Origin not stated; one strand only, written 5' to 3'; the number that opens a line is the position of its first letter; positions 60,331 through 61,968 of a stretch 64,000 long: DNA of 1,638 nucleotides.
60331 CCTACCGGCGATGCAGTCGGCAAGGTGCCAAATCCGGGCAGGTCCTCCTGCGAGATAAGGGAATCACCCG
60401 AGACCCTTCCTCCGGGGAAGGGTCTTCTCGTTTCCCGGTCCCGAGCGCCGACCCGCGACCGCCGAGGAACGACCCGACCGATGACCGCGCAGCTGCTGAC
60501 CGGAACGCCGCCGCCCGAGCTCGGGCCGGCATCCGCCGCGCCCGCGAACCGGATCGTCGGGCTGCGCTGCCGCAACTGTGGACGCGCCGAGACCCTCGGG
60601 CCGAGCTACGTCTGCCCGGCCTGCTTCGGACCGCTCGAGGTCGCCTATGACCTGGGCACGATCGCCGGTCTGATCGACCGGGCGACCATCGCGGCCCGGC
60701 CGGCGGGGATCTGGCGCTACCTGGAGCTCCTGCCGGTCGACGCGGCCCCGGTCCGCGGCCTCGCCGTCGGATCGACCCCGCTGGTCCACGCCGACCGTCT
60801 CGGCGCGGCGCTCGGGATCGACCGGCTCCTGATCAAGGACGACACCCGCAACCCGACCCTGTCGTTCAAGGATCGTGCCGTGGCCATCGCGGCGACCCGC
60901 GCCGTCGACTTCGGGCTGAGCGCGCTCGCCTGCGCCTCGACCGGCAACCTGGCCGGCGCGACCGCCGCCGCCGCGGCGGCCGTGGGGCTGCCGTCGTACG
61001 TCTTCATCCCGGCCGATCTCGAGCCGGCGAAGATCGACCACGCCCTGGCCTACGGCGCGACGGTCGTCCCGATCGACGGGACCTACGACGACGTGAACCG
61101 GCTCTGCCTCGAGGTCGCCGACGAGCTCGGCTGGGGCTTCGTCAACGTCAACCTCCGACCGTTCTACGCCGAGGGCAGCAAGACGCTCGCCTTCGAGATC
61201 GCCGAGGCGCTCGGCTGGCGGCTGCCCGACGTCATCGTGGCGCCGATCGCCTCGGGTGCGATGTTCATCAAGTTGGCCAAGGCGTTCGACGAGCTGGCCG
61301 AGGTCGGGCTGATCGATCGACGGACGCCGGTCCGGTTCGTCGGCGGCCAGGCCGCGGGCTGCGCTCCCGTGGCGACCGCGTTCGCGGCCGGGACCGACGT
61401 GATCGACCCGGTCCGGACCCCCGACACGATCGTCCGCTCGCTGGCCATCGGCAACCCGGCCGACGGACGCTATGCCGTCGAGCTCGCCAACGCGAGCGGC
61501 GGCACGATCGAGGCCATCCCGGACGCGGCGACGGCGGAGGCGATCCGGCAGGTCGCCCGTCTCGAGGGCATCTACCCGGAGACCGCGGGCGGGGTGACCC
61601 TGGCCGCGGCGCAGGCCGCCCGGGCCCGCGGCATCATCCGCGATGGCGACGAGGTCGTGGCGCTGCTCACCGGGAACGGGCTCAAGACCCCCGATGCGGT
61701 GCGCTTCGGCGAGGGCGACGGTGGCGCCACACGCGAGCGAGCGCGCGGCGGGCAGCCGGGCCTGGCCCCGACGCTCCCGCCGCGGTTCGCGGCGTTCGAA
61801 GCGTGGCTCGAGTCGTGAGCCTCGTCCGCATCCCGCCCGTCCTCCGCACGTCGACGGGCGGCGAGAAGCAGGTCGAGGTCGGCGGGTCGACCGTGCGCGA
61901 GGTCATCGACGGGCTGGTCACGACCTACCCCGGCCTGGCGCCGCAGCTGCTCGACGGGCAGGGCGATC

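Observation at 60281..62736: SAM-I riboswitch controlling a threonine-synthase homologue, a CysO-like sulfur carrier and a DUF4395 membrane protein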

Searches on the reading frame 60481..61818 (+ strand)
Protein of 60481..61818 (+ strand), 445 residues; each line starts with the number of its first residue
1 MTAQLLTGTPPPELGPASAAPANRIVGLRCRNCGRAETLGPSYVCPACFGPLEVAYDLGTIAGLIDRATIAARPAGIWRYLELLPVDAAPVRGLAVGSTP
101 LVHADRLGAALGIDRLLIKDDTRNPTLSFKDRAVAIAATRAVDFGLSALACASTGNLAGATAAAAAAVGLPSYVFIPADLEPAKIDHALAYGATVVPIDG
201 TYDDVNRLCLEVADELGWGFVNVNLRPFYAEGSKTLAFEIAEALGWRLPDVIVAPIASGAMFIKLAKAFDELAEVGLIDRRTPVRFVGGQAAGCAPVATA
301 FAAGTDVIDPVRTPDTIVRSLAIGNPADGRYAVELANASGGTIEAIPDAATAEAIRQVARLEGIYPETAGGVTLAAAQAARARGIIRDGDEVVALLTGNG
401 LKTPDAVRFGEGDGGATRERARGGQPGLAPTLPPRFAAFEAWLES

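Call 7: search_protein_families(library=pfam, proteins=[window:60481-61815:+], max_evalue=0.01)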
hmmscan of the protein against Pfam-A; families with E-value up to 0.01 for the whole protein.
window:60481-61815:+ (445 aa): 2 families
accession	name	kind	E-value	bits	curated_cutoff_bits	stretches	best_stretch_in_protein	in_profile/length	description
PF00291.31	PALP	-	1.5e-67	228.5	35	1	95-398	4-295/295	Pyridoxal-phosphate dependent enzyme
PF12172.15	zf-ChsH2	-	0.0096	16.1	23.2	0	18-51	2-34/37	ChsH2, rubredoxin-like zinc ribbon domain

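Call 8: search_protein_families(library=ncbifam, proteins=[window:60481-61815:+], max_evalue=0.01)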
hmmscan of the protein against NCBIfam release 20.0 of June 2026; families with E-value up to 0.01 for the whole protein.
window:60481-61815:+ (445 aa): 37 families (the best 25 are shown)
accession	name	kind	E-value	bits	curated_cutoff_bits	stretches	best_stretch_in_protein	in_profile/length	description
NF006050.0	PRK08197.1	equivalog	8.1e-87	291.6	303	1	24-407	5-388/406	threonine synthase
TIGR00260.1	thrC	equivalog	8e-74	248.8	167.1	1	77-405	1-340/340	threonine synthase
NF004170.0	PRK05638.1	equivalog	9.5e-56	189.2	421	1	28-410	2-368/442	threonine synthase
NF005035.0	PRK06450.1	equivalog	6.9e-34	117.2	301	1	28-403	4-337/338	threonine synthase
NF006205.0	PRK08329.1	equivalog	1.3e-32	113.2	358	1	28-402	2-345/347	threonine synthase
NF004996.0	PRK06381.1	equivalog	1.5e-30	106.3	266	1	97-399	14-317/319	threonine synthase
NF006390.0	PRK08639.1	equivalog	5.9e-17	61.7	421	1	96-399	23-313/418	threonine ammonia-lyase IlvA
NF005680.0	PRK07476.1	equivalog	9.2e-17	61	413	1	96-402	21-312/326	hydroxyectoine utilization dehydratase EutB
NF006094.0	PRK08246.1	subfamily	3.5e-16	59.5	331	1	96-398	21-301/310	serine/threonine dehydratase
TIGR01127.1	ilvA_1Cterm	equivalog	1.7e-15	56.9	378.75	1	117-398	18-283/380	threonine ammonia-lyase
TIGR03844.1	cysteate_syn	equivalog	1.7e-14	53.5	324.9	1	29-402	4-381/398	cysteate synthase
TIGR02079.1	THD1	equivalog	4.6e-14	52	440.55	1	96-399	14-305/410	threonine ammonia-lyase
NF009130.0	PRK12483.1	subfamily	1.6e-13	50.1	801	1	86-308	26-238/521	threonine ammonia-lyase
NF005292.0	PRK06815.1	equivalog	3.1e-13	49.4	371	1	95-399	18-306/320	threonine/serine dehydratase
TIGR01124.1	ilvA_2Cterm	equivalog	9.8e-13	47.5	411.3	1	95-271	15-189/499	threonine ammonia-lyase, biosynthetic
NF007989.0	PRK10717.1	equivalog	1.5e-10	40.7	387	1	95-208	11-128/334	cysteine synthase A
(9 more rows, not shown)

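Call 13: find_homologous_proteins(query=window:60481-61815:+)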
Query window:60481-61815:+ (445 aa): 8000 proteins with E <= 0.001 among 8000 candidates; the best 120 are listed.
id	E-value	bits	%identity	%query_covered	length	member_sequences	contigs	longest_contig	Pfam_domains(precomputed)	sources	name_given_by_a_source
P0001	3.9e-269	911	95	100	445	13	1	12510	PF00291.32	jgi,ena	-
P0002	5.0e-253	858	89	100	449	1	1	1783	PF00291.32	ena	-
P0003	4.6e-235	799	83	100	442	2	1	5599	PF00291.32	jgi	jgi:threonine synthase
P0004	2.7e-234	796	84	97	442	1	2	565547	PF00291.32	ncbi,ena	-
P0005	9.1e-233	791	84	100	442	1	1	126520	PF00291.32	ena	-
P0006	1.4e-231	787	84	100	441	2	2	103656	PF00291.32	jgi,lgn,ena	-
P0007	8.4e-231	785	82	100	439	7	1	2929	PF00291.32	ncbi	-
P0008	1.6e-230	784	82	100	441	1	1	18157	PF00291.32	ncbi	-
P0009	6.3e-230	782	82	100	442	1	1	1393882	PF00291.32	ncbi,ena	-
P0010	4.1e-229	779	85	96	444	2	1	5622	PF00291.32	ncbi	-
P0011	5.5e-228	776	81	100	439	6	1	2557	PF00291.32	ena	-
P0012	1.1e-227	775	83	96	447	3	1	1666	PF00291.32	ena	-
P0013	2.5e-226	770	82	100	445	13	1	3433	PF00291.32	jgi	jgi:threonine synthase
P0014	5.4e-226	769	83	100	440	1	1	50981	PF00291.32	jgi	jgi:threonine synthase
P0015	1.4e-225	768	80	100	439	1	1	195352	PF00291.32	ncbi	-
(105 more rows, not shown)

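Call 21: find_encoding_contigs(protein=window:60481-61818:+, flank=10000, max_places=5)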
Protein window:60481-61818:+ (445 aa): no gene with exactly this product is on record in the collection.

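Call 22: find_encoding_contigs(protein=P0001, flank=10000, max_places=5)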
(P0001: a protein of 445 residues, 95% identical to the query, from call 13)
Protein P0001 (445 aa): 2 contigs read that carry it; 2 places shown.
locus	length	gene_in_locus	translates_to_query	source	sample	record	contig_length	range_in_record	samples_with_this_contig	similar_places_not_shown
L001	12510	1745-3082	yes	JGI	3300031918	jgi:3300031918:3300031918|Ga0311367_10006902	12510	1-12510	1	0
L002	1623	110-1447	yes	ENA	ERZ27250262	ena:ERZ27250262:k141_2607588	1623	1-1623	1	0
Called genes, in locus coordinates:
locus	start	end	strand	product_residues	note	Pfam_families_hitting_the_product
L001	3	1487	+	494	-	?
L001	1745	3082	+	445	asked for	PF00291:PALP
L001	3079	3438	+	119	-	PF02597:ThiS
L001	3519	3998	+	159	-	PF14340:DUF4395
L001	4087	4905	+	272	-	PF00072:Response_reg, PF00486:Trans_reg_C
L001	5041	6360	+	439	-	PF00909:Ammonium_transp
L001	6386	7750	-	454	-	PF01590:GAF, PF13185:GAF_2, PF13492:GAF_3, PF00512:HisKA, PF02518:HATPase_c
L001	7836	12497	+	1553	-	PF00310:GATase_2, PF04898:Glu_syn_central, PF01645:Glu_synthase, PF01493:GXGXG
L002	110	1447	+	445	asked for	PF00291:PALP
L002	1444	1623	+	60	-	?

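Call 48: search_solved_structures(query=window:60481-61815:+, max_evalue=1e-10, show_alignments=2)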
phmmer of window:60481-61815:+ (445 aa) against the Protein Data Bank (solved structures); distinct sequences matched with E-value up to 1e-10: 9.
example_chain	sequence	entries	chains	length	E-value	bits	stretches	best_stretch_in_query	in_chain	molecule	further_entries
2zsj_A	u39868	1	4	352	5.2e-55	190.7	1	77-406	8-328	Threonine synthase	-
6cgq_A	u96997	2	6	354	2.2e-49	172.2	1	77-406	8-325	Threonine synthase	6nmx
2d1f_A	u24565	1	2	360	8.9e-47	163.6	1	71-406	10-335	Threonine synthase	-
1uim_A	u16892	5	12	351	1.6e-46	162.7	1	73-406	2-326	Threonine Synthase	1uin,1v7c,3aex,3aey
1e5x_A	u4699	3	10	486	8.7e-32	114.2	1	75-403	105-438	THREONINE SYNTHASE | THREONINE SYNTHASE 1, CHLOROPLASTIC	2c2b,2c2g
4h27_A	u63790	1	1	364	9.1e-13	51.5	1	107-379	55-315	L-serine dehydratase/L-threonine deaminase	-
1pwe_A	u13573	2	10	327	2e-12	50.4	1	99-377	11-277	L-serine dehydratase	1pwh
1p5j_A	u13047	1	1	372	2.2e-11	47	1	107-379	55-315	L-serine dehydratase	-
1ve5_A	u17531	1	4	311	2.4e-11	46.9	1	98-278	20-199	Threonine deaminase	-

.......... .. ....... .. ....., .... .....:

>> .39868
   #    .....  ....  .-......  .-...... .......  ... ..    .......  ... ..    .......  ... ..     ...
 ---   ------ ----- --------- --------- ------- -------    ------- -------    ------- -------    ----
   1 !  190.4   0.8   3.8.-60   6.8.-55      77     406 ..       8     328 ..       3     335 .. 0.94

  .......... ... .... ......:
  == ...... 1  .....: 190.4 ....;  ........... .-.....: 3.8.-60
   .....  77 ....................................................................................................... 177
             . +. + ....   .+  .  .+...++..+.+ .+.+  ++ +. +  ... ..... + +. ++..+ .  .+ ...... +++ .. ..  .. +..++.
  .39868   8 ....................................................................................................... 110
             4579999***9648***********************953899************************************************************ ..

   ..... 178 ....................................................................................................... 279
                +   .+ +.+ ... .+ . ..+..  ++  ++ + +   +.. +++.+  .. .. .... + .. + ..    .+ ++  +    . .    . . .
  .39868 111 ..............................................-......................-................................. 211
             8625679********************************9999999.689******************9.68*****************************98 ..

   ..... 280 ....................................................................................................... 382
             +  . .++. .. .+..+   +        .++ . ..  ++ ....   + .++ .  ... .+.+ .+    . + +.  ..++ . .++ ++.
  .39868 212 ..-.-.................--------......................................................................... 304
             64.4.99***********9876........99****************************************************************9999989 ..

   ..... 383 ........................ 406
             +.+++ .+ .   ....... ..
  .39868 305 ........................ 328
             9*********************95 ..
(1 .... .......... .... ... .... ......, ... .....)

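Call 65: search_dna_similar(query=window:60481-61815:+, collection=plasmids, mode=protein, max_evalue=1e-30, max_rows=30)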
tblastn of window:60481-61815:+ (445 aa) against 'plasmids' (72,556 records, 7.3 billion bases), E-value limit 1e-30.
Records with a match: 84; places in all: 87; records where one place covers at least 80% of the query: 49.
Best place of each record, by identity: <60% 84.
By first word of the organism name: Azospirillum 10; Natrinema 6; Haloarcula 6; Priestia 5; Haladaptatus 4; Acinetobacter 4; Bosea 3; Aminobacter 3; Natribaculum 3; Streptomyces 3; and 32 more.
By predicted mobility (MOB-suite, as given by PLSDB): non-mobilizable 67; mobilizable 11; conjugative 6.
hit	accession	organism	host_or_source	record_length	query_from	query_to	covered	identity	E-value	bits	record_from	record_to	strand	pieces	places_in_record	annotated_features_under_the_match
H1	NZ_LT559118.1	Nonomuraea gerenzanensis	-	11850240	26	407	86%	54.3%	2e-114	376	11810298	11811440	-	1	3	none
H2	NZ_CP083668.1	Haloprofundus halobius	cell culture,salt lake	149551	23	432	92%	36.8%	9e-49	186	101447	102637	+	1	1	thrC: threonine synthase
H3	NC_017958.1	Tistrella mobilis KA081020-065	-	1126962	24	438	93%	35.0%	7e-32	136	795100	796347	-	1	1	record has no annotation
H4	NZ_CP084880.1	Natrinema halophilum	pure culture,salt mine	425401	23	413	88%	36.8%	7e-52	195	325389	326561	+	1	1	thrC: threonine synthase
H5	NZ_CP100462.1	Salinigranum marinum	cell culture,Saline soil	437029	23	402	85%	37.6%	3e-50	190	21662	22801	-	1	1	thrC: threonine synthase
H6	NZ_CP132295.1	Natronococcus sp. AD-5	cell culture,sediment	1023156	19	413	89%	36.1%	2e-50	191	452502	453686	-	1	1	record has no annotation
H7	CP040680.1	Halostella pelagica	pure culture,isolated from salted brown ...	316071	28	402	84%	37.9%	2e-42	167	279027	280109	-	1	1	record has no annotation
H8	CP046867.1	Salinibaculum litoreum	pure culture,isolated from salted brown ...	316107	28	402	83%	38.4%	9e-35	174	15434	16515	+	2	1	record has no annotation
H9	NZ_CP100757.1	Natrinema gelatinilyticum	marine sediment,sediment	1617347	19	413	89%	35.6%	1e-45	177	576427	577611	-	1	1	record has no annotation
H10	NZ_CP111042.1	Haladaptatus caseinilyticus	cell culture,sediment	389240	23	406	86%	36.5%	5e-54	201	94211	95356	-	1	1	thrC: threonine synthase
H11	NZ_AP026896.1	Aeromonas caviae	Microbe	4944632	19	407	87%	35.9%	8e-46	177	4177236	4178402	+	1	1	none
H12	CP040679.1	Halostella pelagica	pure culture,isolated from salted brown ...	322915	18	413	89%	35.3%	2e-51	194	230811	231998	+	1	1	record has no annotation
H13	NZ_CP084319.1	Haloterrigena alkaliphila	Salt lake,Salt lake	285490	23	413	88%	35.8%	4e-50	190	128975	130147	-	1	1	thrC: threonine synthase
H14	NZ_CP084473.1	Natrinema sp. DC36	cell culture,sediment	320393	23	413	88%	35.8%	7e-50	189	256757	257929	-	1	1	thrC: threonine synthase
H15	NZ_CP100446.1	Natrinema caseinilyticum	marine sediment,sediment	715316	23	413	88%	35.8%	4e-46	178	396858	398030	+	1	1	thrC: threonine synthase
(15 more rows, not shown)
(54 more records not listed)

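Call 66: get_annotated_region(hit=H1, flank=6000)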
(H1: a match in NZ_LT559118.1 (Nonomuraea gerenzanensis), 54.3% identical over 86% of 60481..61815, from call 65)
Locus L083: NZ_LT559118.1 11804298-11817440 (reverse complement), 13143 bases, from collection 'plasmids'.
description: Nonomuraea gerenzanensis isolate nono1 plasmid I, complete sequence
organism: Nonomuraea gerenzanensis (NCBI taxid 93944)
taxonomy: Bacteria; Actinomycetota; Actinomycetes; Streptosporangiales; Streptosporangiaceae; Nonomuraea; Nonomuraea gerenzanensis
host: -; source: -; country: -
typing (MOB-suite, as given by PLSDB): non-mobilizable
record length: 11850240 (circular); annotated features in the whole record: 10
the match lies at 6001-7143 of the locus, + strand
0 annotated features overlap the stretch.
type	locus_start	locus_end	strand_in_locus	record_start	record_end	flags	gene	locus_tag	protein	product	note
